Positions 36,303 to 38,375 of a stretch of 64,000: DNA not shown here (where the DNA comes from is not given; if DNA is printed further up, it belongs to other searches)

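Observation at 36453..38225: NosZ-like copper enzyme with substitutions in both a CuZ and a CuA ligand column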

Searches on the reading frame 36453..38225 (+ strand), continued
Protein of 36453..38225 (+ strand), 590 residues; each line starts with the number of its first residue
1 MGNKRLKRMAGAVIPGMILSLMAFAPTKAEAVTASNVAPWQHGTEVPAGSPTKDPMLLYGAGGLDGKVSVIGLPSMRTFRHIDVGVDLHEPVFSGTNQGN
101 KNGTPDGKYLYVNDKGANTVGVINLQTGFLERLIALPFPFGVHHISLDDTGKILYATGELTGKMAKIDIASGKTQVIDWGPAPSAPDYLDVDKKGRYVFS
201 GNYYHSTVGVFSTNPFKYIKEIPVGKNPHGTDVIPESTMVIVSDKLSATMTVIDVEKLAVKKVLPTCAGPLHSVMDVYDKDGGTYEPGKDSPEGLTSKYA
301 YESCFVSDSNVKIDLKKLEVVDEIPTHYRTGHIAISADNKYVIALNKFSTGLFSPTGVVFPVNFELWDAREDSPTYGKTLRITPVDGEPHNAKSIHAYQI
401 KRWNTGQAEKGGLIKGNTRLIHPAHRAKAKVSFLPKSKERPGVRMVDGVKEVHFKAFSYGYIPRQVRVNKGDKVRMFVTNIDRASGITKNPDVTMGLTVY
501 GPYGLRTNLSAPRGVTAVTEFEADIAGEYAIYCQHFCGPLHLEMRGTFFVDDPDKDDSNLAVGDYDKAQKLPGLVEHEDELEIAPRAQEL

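Call 50: find_homologous_proteins(query=P0270, max_evalue=1e-20)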
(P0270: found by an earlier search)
Query P0270 (532 aa): 244 proteins with E <= 1e-20 among 8000 candidates; the best 120 are listed.
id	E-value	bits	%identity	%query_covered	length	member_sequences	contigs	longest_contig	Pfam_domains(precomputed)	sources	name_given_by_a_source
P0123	0.0e+0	1211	100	100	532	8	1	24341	PF22494.4,PF10282.16,PF25174.2,PF21959.3,PF13473.13,PF18764.8,PF21783.3,PF02239.23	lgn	-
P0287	5.3e-296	1001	81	100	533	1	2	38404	PF10282.16,PF25174.2,PF21959.3,PF13473.13,PF18764.8,PF21783.3,PF02239.23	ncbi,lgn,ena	-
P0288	2.8e-287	972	80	100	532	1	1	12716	PF10282.16,PF25174.2,PF13473.13,PF18764.8,PF21783.3,PF02239.23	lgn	-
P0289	7.4e-255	865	76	91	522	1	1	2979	PF22494.4,PF10282.16,PF25174.2,PF21959.3,PF13473.13,PF18764.8,PF21783.3,PF02239.23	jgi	jgi:nitrous oxide reductase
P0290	1.4e-251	854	70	100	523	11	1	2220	PF22494.4,PF10282.16,PF13473.13,PF18764.8,PF21783.3,PF02239.23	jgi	jgi:nitrous oxide reductase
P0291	1.3e-250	851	75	91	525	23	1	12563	PF22494.4,PF10282.16,PF13473.13,PF18764.8,PF21783.3,PF02239.23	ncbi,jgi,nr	ncbi:MAG: beta-propeller fold lactonase family protein [Desulfovibrio sp.]|jgi:YVTN family beta-prop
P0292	1.4e-250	851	74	93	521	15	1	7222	PF22494.4,PF10282.16,PF13473.13,PF18764.8,PF21783.3,PF02239.23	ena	-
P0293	2.5e-250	850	74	91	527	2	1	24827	PF22494.4,PF10282.16,PF25174.2,PF13473.13,PF18764.8,PF21783.3,PF02239.23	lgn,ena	-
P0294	7.0e-248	842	75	91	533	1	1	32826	PF22494.4,PF10282.16,PF13473.13,PF18764.8,PF21783.3,PF02239.23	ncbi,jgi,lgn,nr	ncbi:MAG: beta-propeller fold lactonase family protein [Desulfovibrio sp.]|jgi:YVTN family beta-prop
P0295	1.6e-247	841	69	100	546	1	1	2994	PF22494.4,PF10282.16,PF25174.2,PF21959.3,PF13473.13,PF18764.8,PF21783.3,PF02239.23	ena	-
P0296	2.0e-247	841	74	91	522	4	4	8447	PF22494.4,PF10282.16,PF21959.3,PF13473.13,PF18764.8,PF21783.3,PF02239.23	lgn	-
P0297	2.2e-243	827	73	91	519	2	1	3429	PF22494.4,PF10282.16,PF25174.2,PF13473.13,PF18764.8,PF21783.3,PF02239.23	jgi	-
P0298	1.7e-242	824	69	100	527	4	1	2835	PF22494.4,PF10282.16,PF13473.13,PF18764.8,PF21783.3,PF02239.23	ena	-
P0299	2.1e-179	616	54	99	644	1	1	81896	PF22494.4,PF10282.16,PF25174.2,PF13473.13,PF18764.8,PF21783.3,PF02239.23,PF13442.12,PF00034.27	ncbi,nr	ncbi:MAG: beta-propeller fold lactonase family protein [Chloroflexi bacterium]|nr:beta-propeller fol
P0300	1.5e-133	465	49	91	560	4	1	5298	PF10282.16,PF13473.13,PF18764.8,PF21783.3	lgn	-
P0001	4.0e-125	437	43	98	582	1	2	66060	PF10282.16,PF18764.8,PF21783.3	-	-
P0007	8.1e-120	419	43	94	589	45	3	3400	PF10282.16,PF13473.13,PF18764.8,PF21783.3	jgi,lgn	jgi:nitrous oxide reductase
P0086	3.7e-119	417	42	99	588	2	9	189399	PF10282.16,PF18764.8,PF21783.3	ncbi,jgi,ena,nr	ncbi:MAG: hypothetical protein A3F73_07965 [Gallionellales bacterium RIFCSPLOWO2_12_FULL_59_22]|nr:M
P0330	5.5e-114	400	45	91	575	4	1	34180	PF10282.16,PF18764.8,PF21783.3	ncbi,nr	ncbi:MAG: beta-propeller fold lactonase family protein [Deltaproteobacteria bacterium]|nr:beta-prope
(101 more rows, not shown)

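Call 51: fold_search(model_id=the predicted structure, library=pdb)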
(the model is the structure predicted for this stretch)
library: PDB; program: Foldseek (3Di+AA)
matches with E <= 10: 1991; with E <= 0.001: 1709
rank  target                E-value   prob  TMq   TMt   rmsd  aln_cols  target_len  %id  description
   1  3sbp_D                2.4e-34  1.00  0.50  0.50  15.7       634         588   21  Pseudomonas stutzeri nitrous oxide reductase, P1 crystal form (released 2011-08-10)
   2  1fwx_A                3.4e-34  1.00  0.50  0.50  15.7       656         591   20  CRYSTAL STRUCTURE OF NITROUS OXIDE REDUCTASE FROM P. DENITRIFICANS (released 2001-09-25)
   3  1fwx_C                3.8e-34  1.00  0.49  0.49  15.7       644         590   20  CRYSTAL STRUCTURE OF NITROUS OXIDE REDUCTASE FROM P. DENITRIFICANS (released 2001-09-25)
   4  6y71_B                5.2e-34  1.00  0.50  0.50  15.7       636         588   21  Pseudomonas stutzeri nitrous oxide reductase mutant, H130A (released 2021-01-27)
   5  7apy_A                5.5e-34  1.00  0.50  0.50  15.6       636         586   21  Pseudomonas stutzeri nitrous oxide reductase mutant, D576A (released 2021-01-13)
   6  7aq6_A                7.7e-34  1.00  0.50  0.50  15.7       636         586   21  Pseudomonas stutzeri nitrous oxide reductase mutant, H583F (released 2021-01-13)
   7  5i5m_B                8.1e-34  1.00  0.50  0.51  15.8       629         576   20  Shewanella denitrificans nitrous oxide reductase, Ca2+-reconstituted form (released 2016-03-02)
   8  7aq6_B                8.6e-34  1.00  0.50  0.50  15.6       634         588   21  Pseudomonas stutzeri nitrous oxide reductase mutant, H583F (released 2021-01-13)
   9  1fwx_D                1.1e-33  1.00  0.50  0.50  15.6       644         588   20  CRYSTAL STRUCTURE OF NITROUS OXIDE REDUCTASE FROM P. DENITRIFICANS (released 2001-09-25)
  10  6y7d_B                1.1e-33  1.00  0.49  0.50  15.7       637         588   21  Pseudomonas stutzeri nitrous oxide reductase mutant, H433A (released 2021-01-27)
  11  6y6y_B                1.3e-33  1.00  0.50  0.50  15.7       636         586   20  Pseudomonas stutzeri nitrous oxide reductase mutant, H129A (released 2021-01-27)
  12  3sbp_A                1.6e-33  1.00  0.50  0.51  15.6       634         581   21  Pseudomonas stutzeri nitrous oxide reductase, P1 crystal form (released 2011-08-10)
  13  6y72_B                1.6e-33  1.00  0.50  0.50  15.7       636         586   20  Pseudomonas stutzeri nitrous oxide reductase mutant, H178A (released 2021-01-27)
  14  5i5i_B                1.7e-33  1.00  0.50  0.55  15.4       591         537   22  Shewanella denitrificans nitrous oxide reductase, app form (released 2016-03-02)
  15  7aq4_B                1.7e-33  1.00  0.50  0.50  15.7       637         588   20  Pseudomonas stutzeri nitrous oxide reductase mutant, H583E (released 2021-01-13)
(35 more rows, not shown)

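Call 55: find_encoding_contigs(protein=P0123, flank=10000, max_places=3)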
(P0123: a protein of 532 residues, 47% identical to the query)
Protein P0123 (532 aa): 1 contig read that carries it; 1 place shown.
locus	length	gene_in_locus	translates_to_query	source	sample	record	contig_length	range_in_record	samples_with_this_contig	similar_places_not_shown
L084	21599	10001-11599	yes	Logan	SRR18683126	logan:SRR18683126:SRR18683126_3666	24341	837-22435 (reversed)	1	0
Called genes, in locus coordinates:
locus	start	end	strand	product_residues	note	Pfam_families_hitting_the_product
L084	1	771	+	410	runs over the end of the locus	PF00390:malic, PF03949:Malic_M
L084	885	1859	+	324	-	PF13593:SBF_like, PF01758:SBF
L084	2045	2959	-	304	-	PF01208:URO-D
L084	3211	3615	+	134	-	PF01814:Hemerythrin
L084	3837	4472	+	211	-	PF02607:B12-binding_2, PF02310:B12-binding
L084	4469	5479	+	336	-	PF01208:URO-D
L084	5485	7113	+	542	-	PF00111:Fer2, PF17651:Raco_middle, PF14574:RACo_C_ter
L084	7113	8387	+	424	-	PF01590:GAF, PF13185:GAF_2, PF00512:HisKA, PF02518:HATPase_c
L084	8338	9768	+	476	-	PF00072:Response_reg, PF00158:Sigma54_activat, PF14532:Sigma54_activ_2, PF07728:AAA_5, PF25601:AAA_lid_14, PF02954:HTH_8 (weak)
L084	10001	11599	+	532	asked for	PF21959:DUF6923 (faint), PF10282:Lactonase, PF21783:YNCE, PF25174:Beta-prop_THOC3 (faint), PF02239:Cytochrom_D1 (weak), PF10282:Lactonase (weak), PF18764:nos_propeller, PF13473:Cupredoxin_1, +1 more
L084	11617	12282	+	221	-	PF00033:Cytochrome_B, PF14358:DUF4405 (weak), PF13631:Cytochrom_B_N_2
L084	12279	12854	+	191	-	-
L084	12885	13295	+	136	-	PF05751:FixH (weak), PF13115:YtkA (weak)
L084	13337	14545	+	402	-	PF12704:MacB_PCD, PF02687:FtsX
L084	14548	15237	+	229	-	PF00005:ABC_tran, PF13304:AAA_21 (faint)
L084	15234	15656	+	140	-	-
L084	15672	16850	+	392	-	PF14870:PSII_BNR (faint), PF25852:DUF6242_C (weak), PF02012:BNR (faint), PF15902:Sortilin-Vps10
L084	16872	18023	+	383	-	PF12704:MacB_PCD, PF02687:FtsX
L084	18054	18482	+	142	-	PF13442:Cytochrome_CBB3, PF00034:Cytochrom_C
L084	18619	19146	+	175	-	PF03264:Cytochrom_NNT, PF14537:Cytochrom_c3_2 (faint), PF22113:Mtrc-MtrF_II-IV_dom (weak)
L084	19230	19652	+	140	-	PF14387:DUF4418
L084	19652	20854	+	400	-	PF12704:MacB_PCD, PF02687:FtsX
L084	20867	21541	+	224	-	PF00005:ABC_tran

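Call 56: find_encoding_contigs(protein=P0001, flank=2000, max_places=3)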
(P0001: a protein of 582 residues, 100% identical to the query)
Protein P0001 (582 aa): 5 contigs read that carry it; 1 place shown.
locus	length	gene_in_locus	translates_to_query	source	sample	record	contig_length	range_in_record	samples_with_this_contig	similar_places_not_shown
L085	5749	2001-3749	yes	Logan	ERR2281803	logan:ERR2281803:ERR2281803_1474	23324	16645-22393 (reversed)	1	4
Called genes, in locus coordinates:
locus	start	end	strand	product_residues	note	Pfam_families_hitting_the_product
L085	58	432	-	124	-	PF00034:Cytochrom_C, PF13442:Cytochrome_CBB3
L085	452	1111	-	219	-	PF00034:Cytochrom_C (faint), PF13442:Cytochrome_CBB3 (faint)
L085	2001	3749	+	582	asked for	PF10282:Lactonase (faint), PF21783:YNCE, PF18764:nos_propeller (weak)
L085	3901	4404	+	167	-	-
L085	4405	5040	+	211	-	PF01292:Ni_hydr_CYTB (weak), PF00033:Cytochrome_B, PF13631:Cytochrom_B_N_2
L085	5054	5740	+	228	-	-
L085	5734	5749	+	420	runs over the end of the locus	PF08450:SGL (faint), PF24684:Vgb_lyase, PF07494:Reg_prop (faint)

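Call 58: find_encoding_contigs(protein=P0086, flank=10000, max_places=1)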
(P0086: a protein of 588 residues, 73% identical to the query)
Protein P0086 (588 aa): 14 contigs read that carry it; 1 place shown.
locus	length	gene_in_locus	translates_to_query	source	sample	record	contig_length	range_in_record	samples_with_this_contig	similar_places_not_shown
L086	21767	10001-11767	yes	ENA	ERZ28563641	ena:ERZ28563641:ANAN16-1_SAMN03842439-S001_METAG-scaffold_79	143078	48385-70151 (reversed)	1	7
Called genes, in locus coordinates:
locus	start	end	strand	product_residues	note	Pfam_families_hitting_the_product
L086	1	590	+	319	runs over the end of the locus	PF04055:Radical_SAM, PF12345:DUF3641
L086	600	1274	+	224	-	PF09335:VTT_dom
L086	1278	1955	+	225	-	PF00535:Glycos_transf_2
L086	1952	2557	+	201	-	PF09837:DUF2064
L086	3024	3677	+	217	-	PF00034:Cytochrom_C (faint), PF13442:Cytochrome_CBB3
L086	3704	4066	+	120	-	PF13442:Cytochrome_CBB3, PF00034:Cytochrom_C (weak)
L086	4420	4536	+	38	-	-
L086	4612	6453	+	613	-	PF01654:Cyt_bd_oxida_I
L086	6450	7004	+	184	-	-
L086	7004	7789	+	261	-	PF13442:Cytochrome_CBB3 (faint)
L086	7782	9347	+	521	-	PF00034:Cytochrom_C, PF13442:Cytochrome_CBB3, PF00034:Cytochrom_C, PF13442:Cytochrome_CBB3 (weak), PF09459:EB_dh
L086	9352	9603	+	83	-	-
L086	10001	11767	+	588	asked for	PF10282:Lactonase, PF21783:YNCE (weak), PF18764:nos_propeller (weak)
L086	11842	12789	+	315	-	PF00034:Cytochrom_C (weak), PF13442:Cytochrome_CBB3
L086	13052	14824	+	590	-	PF00582:Usp, PF08369:PCP_red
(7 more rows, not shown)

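Call 59: find_encoding_contigs(protein=P0066, flank=10000, max_places=1)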
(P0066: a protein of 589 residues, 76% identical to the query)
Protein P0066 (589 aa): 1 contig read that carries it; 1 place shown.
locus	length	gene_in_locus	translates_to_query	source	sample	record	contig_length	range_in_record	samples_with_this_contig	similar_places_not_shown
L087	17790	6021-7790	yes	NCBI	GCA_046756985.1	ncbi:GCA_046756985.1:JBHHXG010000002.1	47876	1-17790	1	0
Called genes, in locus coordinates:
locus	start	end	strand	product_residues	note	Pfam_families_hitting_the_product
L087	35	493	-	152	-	PF08534:Redoxin, PF00578:AhpC-TSA, PF00085:Thioredoxin (faint), PF13905:Thioredoxin_8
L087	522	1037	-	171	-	PF00578:AhpC-TSA, PF08534:Redoxin, PF00085:Thioredoxin (weak), PF13098:Thioredoxin_2, PF13905:Thioredoxin_8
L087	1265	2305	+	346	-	PF08240:ADH_N, PF16912:Glu_dehyd_C, PF00107:ADH_zinc_N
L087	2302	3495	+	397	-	PF00155:Aminotran_1_2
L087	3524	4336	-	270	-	-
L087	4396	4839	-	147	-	PF03918:CcmH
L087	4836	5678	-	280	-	-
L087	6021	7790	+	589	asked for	PF21783:YNCE (faint), PF10282:Lactonase (faint), PF18764:nos_propeller (weak), PF13473:Cupredoxin_1 (faint)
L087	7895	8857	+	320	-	PF00034:Cytochrom_C, PF13442:Cytochrome_CBB3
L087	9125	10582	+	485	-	PF00890:FAD_binding_2 (faint), PF01266:DAO, PF01593:Amino_oxidase, PF12831:FAD_oxidored (faint), PF13450:NAD_binding_8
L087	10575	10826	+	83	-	-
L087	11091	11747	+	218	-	PF00034:Cytochrom_C (faint), PF13442:Cytochrome_CBB3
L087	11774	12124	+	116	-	PF13442:Cytochrome_CBB3, PF00034:Cytochrom_C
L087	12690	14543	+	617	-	PF01654:Cyt_bd_oxida_I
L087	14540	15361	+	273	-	PF00034:Cytochrom_C, PF13442:Cytochrome_CBB3 (weak)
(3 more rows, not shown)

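Call 60: find_encoding_contigs(protein=P0330, flank=10000, max_places=1)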
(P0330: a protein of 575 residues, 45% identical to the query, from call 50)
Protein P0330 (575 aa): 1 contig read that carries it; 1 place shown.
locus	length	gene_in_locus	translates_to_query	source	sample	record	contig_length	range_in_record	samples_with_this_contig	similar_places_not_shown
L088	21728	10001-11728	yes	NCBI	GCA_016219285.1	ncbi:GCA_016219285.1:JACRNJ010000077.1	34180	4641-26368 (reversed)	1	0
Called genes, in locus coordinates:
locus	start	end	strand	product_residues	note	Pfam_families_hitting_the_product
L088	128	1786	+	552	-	PF08245:Mur_ligase_M, PF02875:Mur_ligase_C (weak)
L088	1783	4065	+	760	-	PF03968:LptD_N, PF19838:LptD_2, PF04453:LptD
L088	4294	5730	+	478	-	PF01171:ATP_bind_3, PF11734:TilS_C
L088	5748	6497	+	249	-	-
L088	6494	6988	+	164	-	PF03918:CcmH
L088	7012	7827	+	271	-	-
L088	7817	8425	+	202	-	PF00578:AhpC-TSA, PF08534:Redoxin, PF00085:Thioredoxin (weak), PF13905:Thioredoxin_8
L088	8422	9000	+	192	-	PF08534:Redoxin, PF00578:AhpC-TSA, PF00085:Thioredoxin (faint), PF13098:Thioredoxin_2 (weak), PF13905:Thioredoxin_8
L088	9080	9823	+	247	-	-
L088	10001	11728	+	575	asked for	PF21783:YNCE (faint), PF10282:Lactonase, PF18764:nos_propeller (weak)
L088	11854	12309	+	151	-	-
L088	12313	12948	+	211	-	PF01292:Ni_hydr_CYTB (weak), PF00033:Cytochrome_B, PF13631:Cytochrom_B_N_2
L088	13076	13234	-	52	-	-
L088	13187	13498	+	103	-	PF00034:Cytochrom_C, PF13442:Cytochrome_CBB3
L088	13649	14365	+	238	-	-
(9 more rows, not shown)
